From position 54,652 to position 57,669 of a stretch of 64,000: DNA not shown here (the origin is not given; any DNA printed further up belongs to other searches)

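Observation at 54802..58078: Thioester-domain (TIE-type) adhesin of 906 aa with six or more SpaA/Cna-B repeats and a dedicated sortase using a non-LPXTG sorting signal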

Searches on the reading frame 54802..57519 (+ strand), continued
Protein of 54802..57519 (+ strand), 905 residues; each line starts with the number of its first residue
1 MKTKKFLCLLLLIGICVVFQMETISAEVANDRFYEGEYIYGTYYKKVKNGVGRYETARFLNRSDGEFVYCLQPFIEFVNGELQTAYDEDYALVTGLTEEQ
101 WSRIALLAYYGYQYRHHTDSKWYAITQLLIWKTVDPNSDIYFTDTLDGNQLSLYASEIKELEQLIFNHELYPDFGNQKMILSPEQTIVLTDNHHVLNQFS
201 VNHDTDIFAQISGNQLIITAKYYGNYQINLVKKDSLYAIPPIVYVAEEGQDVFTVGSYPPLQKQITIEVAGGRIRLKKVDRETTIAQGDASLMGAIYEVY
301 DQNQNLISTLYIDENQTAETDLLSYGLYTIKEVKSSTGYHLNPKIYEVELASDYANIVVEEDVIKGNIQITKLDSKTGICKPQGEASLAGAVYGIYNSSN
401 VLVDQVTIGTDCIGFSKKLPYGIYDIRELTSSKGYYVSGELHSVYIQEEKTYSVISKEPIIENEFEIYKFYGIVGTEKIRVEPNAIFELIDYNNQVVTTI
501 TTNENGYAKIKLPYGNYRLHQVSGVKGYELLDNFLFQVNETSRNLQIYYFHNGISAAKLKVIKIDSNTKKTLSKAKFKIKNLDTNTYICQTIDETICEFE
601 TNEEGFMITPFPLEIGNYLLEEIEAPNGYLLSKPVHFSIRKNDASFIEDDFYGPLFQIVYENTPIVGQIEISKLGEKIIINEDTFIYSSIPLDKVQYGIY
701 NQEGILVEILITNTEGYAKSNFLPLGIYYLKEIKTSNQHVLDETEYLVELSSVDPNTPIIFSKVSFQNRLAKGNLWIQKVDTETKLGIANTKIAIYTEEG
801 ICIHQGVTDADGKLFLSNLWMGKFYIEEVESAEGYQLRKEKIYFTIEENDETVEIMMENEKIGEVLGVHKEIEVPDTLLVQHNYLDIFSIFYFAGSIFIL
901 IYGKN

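Call 7: search_solved_structures(query=window:54802-57519:+, max_evalue=0.01, show_alignments=2)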
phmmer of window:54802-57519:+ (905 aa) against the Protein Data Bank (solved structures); distinct sequences matched with E-value up to 0.01: 15.
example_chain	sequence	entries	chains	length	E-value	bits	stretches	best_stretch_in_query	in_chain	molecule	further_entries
6fwv_A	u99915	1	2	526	1e-21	80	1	290-542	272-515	Collagen Adhesion protein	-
7k1u_A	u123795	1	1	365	5.1e-14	54.5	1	284-400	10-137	Collagen-binding Adhesin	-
6fx6_A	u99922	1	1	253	6.1e-11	44.3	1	63-283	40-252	SaTIE-TED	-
9vo5_B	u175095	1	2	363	2.1e-10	42.6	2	491-641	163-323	SpaA-like prealbumin fold domain-containing protein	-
9vo4_B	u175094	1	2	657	8.1e-10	40.6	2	491-641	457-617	SpaA-like prealbumin fold domain-containing protein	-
4oq1_A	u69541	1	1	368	1.6e-09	39.6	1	493-643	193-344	Cell wall surface anchor family protein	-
9lty_A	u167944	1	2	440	5.7e-07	31.2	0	607-656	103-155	Isopeptide-forming domain-containing fimbrial protein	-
3phs_A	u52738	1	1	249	1.2e-06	30.1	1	711-862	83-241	Cell wall surface anchor family protein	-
8bdw_A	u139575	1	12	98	1.3e-05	26.7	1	773-855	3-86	Cell surface adherence protein,collagen-binding domain, LPXTG-motif cell wall anchor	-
4p0d_A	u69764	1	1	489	2e-05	26.1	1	290-349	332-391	Trypsin-resistant surface T6 protein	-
3rkp_A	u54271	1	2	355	0.001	20.4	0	787-847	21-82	Collagen adhesion protein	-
3kpt_A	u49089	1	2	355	0.001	20.4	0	787-847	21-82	Collagen adhesion protein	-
9lj6_A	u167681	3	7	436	0.0031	18.8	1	561-643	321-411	Endocarditis and biofilm-associated pilus minor subunit EbpB | Endocarditis and biofilm-associated pilus minor subunit EbpB.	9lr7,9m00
6m7c_A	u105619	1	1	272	0.008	17.5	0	306-363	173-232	Pilus assembly protein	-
7bvx_A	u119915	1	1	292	0.0093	17.3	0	306-362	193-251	Pilus assembly protein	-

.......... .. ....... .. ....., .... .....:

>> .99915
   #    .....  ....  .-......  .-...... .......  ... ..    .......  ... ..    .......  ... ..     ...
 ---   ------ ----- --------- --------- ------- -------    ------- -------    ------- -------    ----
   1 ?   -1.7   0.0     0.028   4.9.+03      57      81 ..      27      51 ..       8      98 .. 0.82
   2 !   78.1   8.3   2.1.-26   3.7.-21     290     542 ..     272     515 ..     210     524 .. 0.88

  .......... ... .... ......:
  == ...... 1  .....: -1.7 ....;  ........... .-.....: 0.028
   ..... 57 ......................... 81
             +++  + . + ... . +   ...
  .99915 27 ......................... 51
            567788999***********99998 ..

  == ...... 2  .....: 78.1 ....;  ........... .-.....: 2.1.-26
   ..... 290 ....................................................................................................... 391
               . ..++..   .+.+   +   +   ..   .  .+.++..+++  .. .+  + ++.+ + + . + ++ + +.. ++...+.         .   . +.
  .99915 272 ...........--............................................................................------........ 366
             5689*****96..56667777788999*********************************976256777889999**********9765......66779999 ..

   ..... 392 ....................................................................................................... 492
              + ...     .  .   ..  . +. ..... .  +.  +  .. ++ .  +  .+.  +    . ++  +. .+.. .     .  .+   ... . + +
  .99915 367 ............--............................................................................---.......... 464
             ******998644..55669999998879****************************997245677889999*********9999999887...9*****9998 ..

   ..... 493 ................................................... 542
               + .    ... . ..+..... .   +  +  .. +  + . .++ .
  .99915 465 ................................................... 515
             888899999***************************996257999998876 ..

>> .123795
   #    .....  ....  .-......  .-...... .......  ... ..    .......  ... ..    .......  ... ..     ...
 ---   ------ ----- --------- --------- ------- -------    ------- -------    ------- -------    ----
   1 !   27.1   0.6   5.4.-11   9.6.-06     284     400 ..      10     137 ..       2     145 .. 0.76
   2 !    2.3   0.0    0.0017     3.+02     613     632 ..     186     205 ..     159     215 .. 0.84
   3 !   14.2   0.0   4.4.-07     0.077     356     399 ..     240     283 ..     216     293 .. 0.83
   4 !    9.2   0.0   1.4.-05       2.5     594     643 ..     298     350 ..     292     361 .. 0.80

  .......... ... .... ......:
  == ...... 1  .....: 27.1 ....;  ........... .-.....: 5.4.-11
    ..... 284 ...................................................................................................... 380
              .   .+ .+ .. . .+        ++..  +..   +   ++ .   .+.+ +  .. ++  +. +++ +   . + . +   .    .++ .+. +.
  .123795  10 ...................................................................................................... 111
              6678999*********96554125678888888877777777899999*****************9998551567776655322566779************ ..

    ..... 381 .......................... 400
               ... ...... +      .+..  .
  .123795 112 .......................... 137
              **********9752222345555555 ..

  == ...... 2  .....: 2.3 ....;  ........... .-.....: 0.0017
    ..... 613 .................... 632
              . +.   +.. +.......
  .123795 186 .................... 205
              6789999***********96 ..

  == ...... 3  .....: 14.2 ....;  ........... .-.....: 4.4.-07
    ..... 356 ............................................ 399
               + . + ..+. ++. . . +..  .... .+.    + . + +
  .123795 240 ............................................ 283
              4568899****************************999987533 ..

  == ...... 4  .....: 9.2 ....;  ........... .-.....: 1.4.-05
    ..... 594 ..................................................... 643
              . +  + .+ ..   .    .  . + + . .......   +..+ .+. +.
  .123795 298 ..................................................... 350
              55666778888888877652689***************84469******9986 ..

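Call 11: find_encoding_contigs(protein=P0001, flank=6000, max_places=3)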
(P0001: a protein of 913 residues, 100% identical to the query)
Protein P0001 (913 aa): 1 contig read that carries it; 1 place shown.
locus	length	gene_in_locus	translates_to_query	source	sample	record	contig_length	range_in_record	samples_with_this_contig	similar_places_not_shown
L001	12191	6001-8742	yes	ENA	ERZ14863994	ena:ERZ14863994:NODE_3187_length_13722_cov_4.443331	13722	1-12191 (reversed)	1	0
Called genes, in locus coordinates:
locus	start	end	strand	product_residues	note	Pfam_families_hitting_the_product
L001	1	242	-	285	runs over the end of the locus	PF01297:ZnuA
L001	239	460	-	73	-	PF01809:YidD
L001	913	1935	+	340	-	PF21016:RlmN_N, PF04055:Radical_SAM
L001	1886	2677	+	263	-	PF00481:PP2C, PF13672:PP2C_2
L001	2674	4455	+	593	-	PF00069:Pkinase, PF07714:PK_Tyr_Ser-Thr, PF03109:ABC1 (weak), PF03793:PASTA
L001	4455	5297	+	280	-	PF16745:RsgA_N, PF03193:RsgA_GTPase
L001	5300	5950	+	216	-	PF00834:Ribul_P_3_epim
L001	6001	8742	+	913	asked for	PF17802:SpaA, PF11974:bMG3 (faint), PF17802:SpaA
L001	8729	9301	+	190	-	PF04203:Sortase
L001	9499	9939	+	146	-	PF02381:MraZ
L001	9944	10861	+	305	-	PF01795:Methyltransf_5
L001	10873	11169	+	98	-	-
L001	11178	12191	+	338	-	?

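Call 12: find_encoding_contigs(protein=P0002, flank=6000, max_places=3)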
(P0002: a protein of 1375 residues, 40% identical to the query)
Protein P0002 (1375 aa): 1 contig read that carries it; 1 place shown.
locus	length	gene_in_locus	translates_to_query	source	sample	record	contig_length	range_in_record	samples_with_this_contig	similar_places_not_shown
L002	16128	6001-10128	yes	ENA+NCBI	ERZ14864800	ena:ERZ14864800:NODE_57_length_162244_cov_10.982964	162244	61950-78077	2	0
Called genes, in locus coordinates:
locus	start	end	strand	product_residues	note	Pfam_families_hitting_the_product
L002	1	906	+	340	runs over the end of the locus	PF21016:RlmN_N, PF04055:Radical_SAM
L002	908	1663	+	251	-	PF00481:PP2C, PF13672:PP2C_2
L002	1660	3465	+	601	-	PF00069:Pkinase, PF07714:PK_Tyr_Ser-Thr, PF03109:ABC1 (weak), PF03793:PASTA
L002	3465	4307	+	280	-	PF16745:RsgA_N, PF03193:RsgA_GTPase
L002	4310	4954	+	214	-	PF00834:Ribul_P_3_epim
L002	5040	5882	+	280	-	PF12784:PDDEXK_2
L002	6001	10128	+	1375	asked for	PF02369:Big_1 (faint), PF17802:SpaA, PF13620:CarboxypepD_reg (faint), PF17802:SpaA, PF17802:SpaA, PF17802:SpaA, PF17210:SdrD_B (weak), PF17802:SpaA, +3 more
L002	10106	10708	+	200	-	PF04203:Sortase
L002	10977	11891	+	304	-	PF09989:DUF2229, PF06050:HGD-D (faint)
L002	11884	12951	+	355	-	PF06050:HGD-D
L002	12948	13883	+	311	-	PF01869:BcrAD_BadFG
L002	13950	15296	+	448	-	-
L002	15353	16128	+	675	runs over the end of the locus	PF01751:Toprim, PF01131:Topoisom_bac, PF01396:Zn_ribbon_Top1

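Call 13: find_encoding_contigs(protein=P0072, flank=6000, max_places=3)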
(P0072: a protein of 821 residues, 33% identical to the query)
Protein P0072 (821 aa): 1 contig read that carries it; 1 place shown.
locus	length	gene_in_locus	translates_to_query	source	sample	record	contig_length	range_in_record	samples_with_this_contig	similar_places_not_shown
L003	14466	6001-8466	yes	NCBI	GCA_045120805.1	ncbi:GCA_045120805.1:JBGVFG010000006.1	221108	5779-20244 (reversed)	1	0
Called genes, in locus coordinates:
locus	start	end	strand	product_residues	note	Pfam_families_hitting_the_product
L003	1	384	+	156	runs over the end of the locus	-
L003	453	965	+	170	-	-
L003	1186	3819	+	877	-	PF01326:PPDK_N, PF00391:PEP-utilizers, PF02896:PEP-utilizers_C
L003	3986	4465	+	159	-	PF12844:HTH_19 (weak), PF01381:HTH_3 (weak)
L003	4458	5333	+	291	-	PF02195:ParB_N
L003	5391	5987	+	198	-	-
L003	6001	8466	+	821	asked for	PF08341:TED (weak), PF13620:CarboxypepD_reg (faint), PF17802:SpaA, PF11974:bMG3 (faint), PF17210:SdrD_B (faint), PF22904:NOMO1-like_2nd (faint), PF17802:SpaA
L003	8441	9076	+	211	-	PF04203:Sortase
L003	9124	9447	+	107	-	-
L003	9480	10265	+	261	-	-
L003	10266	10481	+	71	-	-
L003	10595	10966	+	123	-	PF00436:SSB, PF01336:tRNA_anti-codon (faint)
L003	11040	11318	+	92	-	PF18895:T4SS_pilin (weak)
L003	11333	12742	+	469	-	PF26635:DUF8208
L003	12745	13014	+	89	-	-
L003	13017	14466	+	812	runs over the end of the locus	PF01935:DUF87, PF19044:P-loop_TraG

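Call 32: find_encoding_contigs(protein=P0009, flank=7000, max_places=2)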
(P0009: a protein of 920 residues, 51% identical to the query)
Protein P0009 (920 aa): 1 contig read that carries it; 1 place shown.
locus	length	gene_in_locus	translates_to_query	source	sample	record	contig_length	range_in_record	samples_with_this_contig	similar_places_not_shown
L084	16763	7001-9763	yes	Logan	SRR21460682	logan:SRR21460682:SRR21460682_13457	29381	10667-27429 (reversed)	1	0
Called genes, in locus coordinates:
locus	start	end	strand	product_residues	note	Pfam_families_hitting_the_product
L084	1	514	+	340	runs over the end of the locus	PF21016:RlmN_N, PF04055:Radical_SAM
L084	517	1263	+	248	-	PF00481:PP2C, PF13672:PP2C_2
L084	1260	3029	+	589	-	PF00069:Pkinase, PF07714:PK_Tyr_Ser-Thr, PF03109:ABC1 (weak), PF03793:PASTA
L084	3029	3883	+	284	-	PF16745:RsgA_N, PF03193:RsgA_GTPase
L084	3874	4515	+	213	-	PF00834:Ribul_P_3_epim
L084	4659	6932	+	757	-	PF07963:N_methyl (weak), PF00041:fn3 (faint), PF25059:FN3_DSCAM-DSCAML_C (faint)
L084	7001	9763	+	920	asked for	PF08341:TED (weak), PF17210:SdrD_B (faint), PF17802:SpaA, PF13620:CarboxypepD_reg (faint), PF17802:SpaA, PF11974:bMG3 (faint), PF17802:SpaA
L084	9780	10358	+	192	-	PF04203:Sortase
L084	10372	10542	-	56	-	-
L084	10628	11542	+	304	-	PF09989:DUF2229, PF06050:HGD-D (faint)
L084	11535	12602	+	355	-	PF09989:DUF2229 (faint), PF06050:HGD-D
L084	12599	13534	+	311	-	PF01869:BcrAD_BadFG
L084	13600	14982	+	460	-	-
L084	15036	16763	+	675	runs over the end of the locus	PF01751:Toprim, PF01131:Topoisom_bac, PF01396:Zn_ribbon_Top1, PF02150:Zn_ribbon_RPB9 (faint), PF01396:Zn_ribbon_Top1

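Call 33: find_encoding_contigs(protein=P0006, flank=7000, max_places=2)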
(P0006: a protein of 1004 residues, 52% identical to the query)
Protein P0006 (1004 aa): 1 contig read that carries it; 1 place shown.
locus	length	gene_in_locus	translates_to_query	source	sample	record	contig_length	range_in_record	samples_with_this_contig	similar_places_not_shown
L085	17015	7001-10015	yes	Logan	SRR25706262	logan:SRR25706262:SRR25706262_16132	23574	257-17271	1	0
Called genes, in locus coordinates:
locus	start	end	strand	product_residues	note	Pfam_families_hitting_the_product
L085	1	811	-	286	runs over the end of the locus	PF01297:ZnuA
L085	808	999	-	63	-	PF01809:YidD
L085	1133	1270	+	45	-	-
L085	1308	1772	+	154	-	-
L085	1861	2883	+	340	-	PF21016:RlmN_N, PF04055:Radical_SAM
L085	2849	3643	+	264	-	PF00481:PP2C, PF13672:PP2C_2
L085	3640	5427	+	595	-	PF00069:Pkinase, PF07714:PK_Tyr_Ser-Thr, PF03109:ABC1 (weak), PF14531:Kinase-like (faint), PF03793:PASTA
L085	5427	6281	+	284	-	PF16745:RsgA_N, PF03193:RsgA_GTPase, PF00005:ABC_tran (faint)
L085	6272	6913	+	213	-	PF00834:Ribul_P_3_epim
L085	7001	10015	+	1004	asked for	PF08341:TED (weak), PF11974:bMG3 (faint), PF17210:SdrD_B (faint), PF17802:SpaA, PF13620:CarboxypepD_reg (faint), PF17802:SpaA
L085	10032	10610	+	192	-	PF04203:Sortase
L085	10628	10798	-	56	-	-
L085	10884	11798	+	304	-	PF09989:DUF2229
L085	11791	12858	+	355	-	PF09989:DUF2229 (faint), PF06050:HGD-D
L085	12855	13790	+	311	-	PF01869:BcrAD_BadFG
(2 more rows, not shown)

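Call 34: find_encoding_contigs(protein=P0007, flank=7000, max_places=2)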
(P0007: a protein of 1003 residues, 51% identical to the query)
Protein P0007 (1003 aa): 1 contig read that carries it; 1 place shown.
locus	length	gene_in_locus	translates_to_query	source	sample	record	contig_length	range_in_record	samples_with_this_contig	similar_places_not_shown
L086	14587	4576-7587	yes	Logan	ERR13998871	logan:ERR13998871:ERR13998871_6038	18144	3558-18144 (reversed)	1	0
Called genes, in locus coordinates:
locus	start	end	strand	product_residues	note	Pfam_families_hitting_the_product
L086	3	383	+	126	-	?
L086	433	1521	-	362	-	PF01098:FTSW_RODA_SPOVE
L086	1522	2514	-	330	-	PF10555:MraY_sig1 (faint), PF00953:Glycos_transf_4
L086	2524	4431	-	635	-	PF03717:PBP_dimer, PF00905:Transpeptidase, PF03793:PASTA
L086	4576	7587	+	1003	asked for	PF17210:SdrD_B (faint), PF17802:SpaA, PF13620:CarboxypepD_reg (faint), PF17802:SpaA, PF11974:bMG3 (faint), PF17802:SpaA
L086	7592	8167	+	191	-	PF04203:Sortase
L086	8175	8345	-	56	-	-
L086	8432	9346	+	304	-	PF09989:DUF2229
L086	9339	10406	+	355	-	PF09989:DUF2229 (faint), PF06050:HGD-D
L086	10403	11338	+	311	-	PF01869:BcrAD_BadFG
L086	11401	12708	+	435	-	-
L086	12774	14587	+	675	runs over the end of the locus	PF01751:Toprim, PF01131:Topoisom_bac, PF01396:Zn_ribbon_Top1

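Call 66: list_cluster_members(proteins=[P0002, P0003, P0046, P0072, P0123])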
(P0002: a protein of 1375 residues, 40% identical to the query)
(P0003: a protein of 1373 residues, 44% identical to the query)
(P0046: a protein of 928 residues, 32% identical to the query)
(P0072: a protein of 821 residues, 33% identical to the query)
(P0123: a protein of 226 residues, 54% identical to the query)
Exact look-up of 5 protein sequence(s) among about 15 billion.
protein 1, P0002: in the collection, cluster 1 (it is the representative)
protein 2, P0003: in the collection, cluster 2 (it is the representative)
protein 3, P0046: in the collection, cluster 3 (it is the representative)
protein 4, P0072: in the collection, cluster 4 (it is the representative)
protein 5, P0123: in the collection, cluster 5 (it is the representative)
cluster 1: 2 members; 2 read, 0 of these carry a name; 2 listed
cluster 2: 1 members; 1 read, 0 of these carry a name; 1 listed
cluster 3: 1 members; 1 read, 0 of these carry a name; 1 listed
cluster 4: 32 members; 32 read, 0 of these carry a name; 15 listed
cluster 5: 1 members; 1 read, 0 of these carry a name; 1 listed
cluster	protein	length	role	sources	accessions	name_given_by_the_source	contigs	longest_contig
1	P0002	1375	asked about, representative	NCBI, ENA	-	-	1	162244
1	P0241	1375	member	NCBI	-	-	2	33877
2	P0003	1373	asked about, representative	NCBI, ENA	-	-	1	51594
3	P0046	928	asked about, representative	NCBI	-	-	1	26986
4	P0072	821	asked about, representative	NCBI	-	-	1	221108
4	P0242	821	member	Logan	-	-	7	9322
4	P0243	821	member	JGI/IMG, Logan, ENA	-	-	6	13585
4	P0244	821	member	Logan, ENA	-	-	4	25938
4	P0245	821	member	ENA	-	-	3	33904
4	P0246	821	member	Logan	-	-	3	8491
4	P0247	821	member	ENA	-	-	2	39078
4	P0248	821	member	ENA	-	-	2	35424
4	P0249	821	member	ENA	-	-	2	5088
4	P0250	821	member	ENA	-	-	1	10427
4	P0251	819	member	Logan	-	-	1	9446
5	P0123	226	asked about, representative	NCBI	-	-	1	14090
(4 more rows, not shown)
